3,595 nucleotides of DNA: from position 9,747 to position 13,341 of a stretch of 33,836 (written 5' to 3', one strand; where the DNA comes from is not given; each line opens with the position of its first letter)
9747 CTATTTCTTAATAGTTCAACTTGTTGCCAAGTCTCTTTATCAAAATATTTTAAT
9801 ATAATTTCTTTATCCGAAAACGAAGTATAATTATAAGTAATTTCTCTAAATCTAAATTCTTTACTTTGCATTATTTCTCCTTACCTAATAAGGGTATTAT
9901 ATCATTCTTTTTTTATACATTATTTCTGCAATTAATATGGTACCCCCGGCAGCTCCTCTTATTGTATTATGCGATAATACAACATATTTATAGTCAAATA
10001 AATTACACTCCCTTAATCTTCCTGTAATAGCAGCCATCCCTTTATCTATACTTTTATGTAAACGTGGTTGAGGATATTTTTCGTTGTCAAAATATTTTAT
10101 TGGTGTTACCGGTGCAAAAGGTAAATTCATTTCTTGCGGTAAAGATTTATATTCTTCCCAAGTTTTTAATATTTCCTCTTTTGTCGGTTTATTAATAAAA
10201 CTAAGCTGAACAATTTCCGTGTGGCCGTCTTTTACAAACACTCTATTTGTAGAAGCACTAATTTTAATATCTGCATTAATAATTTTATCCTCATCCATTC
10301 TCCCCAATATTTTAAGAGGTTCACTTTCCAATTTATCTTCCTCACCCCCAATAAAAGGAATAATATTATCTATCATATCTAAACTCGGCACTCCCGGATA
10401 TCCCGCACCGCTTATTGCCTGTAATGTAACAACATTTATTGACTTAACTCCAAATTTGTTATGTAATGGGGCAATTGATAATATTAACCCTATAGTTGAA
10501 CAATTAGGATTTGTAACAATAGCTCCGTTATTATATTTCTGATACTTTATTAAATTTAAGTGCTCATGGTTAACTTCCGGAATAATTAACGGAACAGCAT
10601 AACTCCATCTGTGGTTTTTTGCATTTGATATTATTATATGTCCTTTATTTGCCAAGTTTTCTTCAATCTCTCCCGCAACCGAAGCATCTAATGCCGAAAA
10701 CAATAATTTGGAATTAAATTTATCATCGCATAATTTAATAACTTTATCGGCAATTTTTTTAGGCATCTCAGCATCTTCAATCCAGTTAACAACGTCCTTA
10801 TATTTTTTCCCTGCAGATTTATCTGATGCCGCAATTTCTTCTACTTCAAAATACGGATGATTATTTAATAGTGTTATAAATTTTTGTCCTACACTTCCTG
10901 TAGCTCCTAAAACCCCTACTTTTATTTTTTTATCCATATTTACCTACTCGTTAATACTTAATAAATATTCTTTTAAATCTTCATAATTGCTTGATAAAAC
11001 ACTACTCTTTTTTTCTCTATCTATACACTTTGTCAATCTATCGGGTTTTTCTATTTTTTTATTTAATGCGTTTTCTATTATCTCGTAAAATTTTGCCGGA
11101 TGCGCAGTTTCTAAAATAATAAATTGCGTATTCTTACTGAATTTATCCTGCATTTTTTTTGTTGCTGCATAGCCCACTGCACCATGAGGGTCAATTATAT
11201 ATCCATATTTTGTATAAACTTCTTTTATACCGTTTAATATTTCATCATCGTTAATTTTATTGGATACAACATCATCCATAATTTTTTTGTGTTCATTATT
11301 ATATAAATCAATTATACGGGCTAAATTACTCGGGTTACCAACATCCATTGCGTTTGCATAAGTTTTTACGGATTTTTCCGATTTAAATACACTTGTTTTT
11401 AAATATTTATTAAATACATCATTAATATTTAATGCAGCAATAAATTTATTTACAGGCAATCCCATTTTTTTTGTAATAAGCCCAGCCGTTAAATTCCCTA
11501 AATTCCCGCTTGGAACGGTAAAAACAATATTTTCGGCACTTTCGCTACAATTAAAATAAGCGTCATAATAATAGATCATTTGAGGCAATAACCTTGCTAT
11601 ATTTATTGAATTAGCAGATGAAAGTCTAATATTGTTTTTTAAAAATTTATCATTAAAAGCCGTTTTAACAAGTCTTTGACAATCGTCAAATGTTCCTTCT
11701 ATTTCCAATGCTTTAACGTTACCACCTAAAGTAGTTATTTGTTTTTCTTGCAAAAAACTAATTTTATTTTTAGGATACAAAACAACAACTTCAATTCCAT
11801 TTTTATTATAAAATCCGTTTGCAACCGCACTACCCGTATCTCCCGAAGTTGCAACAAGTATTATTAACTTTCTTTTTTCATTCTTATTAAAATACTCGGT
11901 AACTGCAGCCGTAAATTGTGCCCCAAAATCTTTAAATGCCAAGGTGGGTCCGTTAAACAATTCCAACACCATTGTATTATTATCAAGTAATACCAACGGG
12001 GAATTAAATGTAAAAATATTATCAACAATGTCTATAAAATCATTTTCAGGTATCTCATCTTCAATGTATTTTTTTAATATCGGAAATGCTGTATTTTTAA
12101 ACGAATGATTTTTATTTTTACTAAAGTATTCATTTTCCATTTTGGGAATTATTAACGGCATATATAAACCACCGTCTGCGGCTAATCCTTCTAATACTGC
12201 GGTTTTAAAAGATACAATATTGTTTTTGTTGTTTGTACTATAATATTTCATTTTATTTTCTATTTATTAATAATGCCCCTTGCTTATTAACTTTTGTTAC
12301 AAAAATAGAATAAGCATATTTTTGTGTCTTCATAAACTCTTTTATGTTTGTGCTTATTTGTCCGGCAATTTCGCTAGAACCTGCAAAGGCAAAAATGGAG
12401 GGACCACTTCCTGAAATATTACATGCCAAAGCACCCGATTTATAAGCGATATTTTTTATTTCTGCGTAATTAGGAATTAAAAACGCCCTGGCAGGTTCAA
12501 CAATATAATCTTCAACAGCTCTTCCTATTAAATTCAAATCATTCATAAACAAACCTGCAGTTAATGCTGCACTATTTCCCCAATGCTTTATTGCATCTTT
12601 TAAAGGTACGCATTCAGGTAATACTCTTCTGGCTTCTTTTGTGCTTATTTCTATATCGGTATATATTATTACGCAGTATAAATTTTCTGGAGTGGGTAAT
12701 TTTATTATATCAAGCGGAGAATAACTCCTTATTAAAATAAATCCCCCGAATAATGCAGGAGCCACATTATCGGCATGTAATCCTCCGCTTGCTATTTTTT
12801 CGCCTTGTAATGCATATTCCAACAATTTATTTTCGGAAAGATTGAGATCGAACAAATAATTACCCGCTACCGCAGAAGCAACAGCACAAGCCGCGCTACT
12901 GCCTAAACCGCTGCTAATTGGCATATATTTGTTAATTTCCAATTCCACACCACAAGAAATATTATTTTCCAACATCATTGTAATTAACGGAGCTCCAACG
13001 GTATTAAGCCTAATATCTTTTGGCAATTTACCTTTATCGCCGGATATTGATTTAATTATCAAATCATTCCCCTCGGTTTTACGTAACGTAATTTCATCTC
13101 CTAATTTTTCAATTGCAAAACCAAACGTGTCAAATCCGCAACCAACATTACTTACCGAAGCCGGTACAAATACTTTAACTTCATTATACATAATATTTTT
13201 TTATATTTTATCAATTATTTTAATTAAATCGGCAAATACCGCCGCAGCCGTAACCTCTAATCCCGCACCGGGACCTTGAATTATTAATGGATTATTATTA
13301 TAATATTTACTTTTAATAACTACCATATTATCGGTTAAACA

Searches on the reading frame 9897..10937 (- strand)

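Call 6: search_protein_families(library=ncbifam, proteins=[window:9897-10937:-])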
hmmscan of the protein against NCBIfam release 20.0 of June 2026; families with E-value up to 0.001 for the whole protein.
window:9897-10937:- (346 aa): 8 families
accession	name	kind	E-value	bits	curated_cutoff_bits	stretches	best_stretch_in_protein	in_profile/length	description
NF006416.0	PRK08664.1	subfamily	1.8e-141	471.4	232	1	3-346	2-349/350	aspartate-semialdehyde dehydrogenase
TIGR00978.1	asd_EA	equivalog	4.1e-133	443.7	301.2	1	5-342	1-342/342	aspartate-semialdehyde dehydrogenase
NF011456.0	PRK14874.1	equivalog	4.1e-40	137.8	223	2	2-186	2-171/346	aspartate-semialdehyde dehydrogenase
TIGR01296.1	asd_B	equivalog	3.8e-35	121.6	324.2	2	6-186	1-167/339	aspartate-semialdehyde dehydrogenase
NF005229.0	PRK06728.1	equivalog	2.3e-24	85.9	628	1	2-186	3-172/347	aspartate-semialdehyde dehydrogenase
TIGR01850.1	argC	equivalog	2.2e-15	56.7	233.6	1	5-180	1-185/345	N-acetyl-gamma-glutamyl-phosphate reductase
NF005957.0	PRK08040.1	equivalog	4.3e-14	52.7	273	1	5-184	5-170/336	aspartate-semialdehyde dehydrogenase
NF004224.0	PRK05671.1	equivalog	1.9e-10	40.8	284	1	1-186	1-171/336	aspartate-semialdehyde dehydrogenase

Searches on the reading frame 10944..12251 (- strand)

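Call 6: search_protein_families(library=ncbifam, proteins=[window:10944-12251:-])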
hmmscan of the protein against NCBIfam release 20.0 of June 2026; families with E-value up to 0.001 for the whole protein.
window:10944-12251:- (435 aa): 4 families
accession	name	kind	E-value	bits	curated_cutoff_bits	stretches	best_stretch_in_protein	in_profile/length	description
TIGR00260.1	thrC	equivalog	6.6e-87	291.8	167.1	1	71-398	17-333/340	threonine synthase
NF005035.0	PRK06450.1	equivalog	6.9e-11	41.5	301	1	82-370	57-324/338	threonine synthase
NF006050.0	PRK08197.1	equivalog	2.9e-09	36.2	303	1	332-399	326-395/406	threonine synthase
NF005680.0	PRK07476.1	equivalog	0.00027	20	413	0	322-376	250-302/326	hydroxyectoine utilization dehydratase EutB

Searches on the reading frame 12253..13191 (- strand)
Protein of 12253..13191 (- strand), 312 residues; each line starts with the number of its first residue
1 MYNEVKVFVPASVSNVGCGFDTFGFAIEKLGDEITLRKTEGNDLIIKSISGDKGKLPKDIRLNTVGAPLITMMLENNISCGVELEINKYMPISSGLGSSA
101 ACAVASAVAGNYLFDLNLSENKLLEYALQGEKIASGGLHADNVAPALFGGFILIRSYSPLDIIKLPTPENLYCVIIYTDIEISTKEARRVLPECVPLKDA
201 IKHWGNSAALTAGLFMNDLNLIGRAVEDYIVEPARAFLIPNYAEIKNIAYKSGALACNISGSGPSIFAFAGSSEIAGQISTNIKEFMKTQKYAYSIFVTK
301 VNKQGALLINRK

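Call 6: search_protein_families(library=ncbifam, proteins=[window:12253-13191:-])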
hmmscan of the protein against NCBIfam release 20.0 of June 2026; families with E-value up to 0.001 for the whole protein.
window:12253-13191:- (312 aa): 14 families
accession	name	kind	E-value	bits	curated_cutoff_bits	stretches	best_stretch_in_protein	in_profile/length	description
NF002288.1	PRK01212.1-4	equivalog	1.4e-106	355.9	194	1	6-306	1-301/303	homoserine kinase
TIGR00191.1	thrB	equivalog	2.6e-72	243.2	168.25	1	5-309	1-302/304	homoserine kinase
TIGR00549.1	mevalon_kin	equivalog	2.8e-15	56.5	163.05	1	69-187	69-185/276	mevalonate kinase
NF002870.0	PRK03188.1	equivalog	4.5e-15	55.1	286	1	29-290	44-290/310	4-(cytidine 5'-diphospho)-2-C-methyl-D-erythritol kinase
NF003036.0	PRK03926.1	equivalog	1.1e-13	50.9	403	1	70-186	64-174/302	mevalonate kinase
TIGR00154.1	ispE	equivalog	1.7e-12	47.5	138.7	1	29-288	36-276/294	4-(cytidine 5'-diphospho)-2-C-methyl-D-erythritol kinase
TIGR01920.1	Shik_kin_archae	equivalog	2.4e-11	43.5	126.85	1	70-284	58-258/266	shikimate kinase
NF040725.1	panto_kin_Meth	equivalog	5.7e-09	35.3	380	1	62-153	67-155/286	pantoate kinase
NF040726.1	BetaRFA-P_synth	equivalog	7.1e-08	31.9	328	0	247-306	268-325/327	beta-ribofuranosylaminobenzene 5'-phosphate synthase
TIGR00144.1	beta_RFAP_syn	subfamily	1.6e-07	30.9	113.5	0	254-308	271-323/325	beta-ribofuranosylaminobenzene 5'-phosphate synthase family protein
NF011202.0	PRK14608.1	equivalog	3e-07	30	204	1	29-285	43-280/294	4-(cytidine 5'-diphospho)-2-C-methyl-D-erythritol kinase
NF003006.0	PRK03817.1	equivalog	1.1e-05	24.6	443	1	80-131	86-137/352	galactokinase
NF011205.0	PRK14611.1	equivalog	0.00027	20.5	364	1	72-274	71-256/275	4-(cytidine 5'-diphospho)-2-C-methyl-D-erythritol kinase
TIGR01240.1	mevDPdecarb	equivalog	0.00094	18.3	171.35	0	72-136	76-140/305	diphosphomevalonate decarboxylase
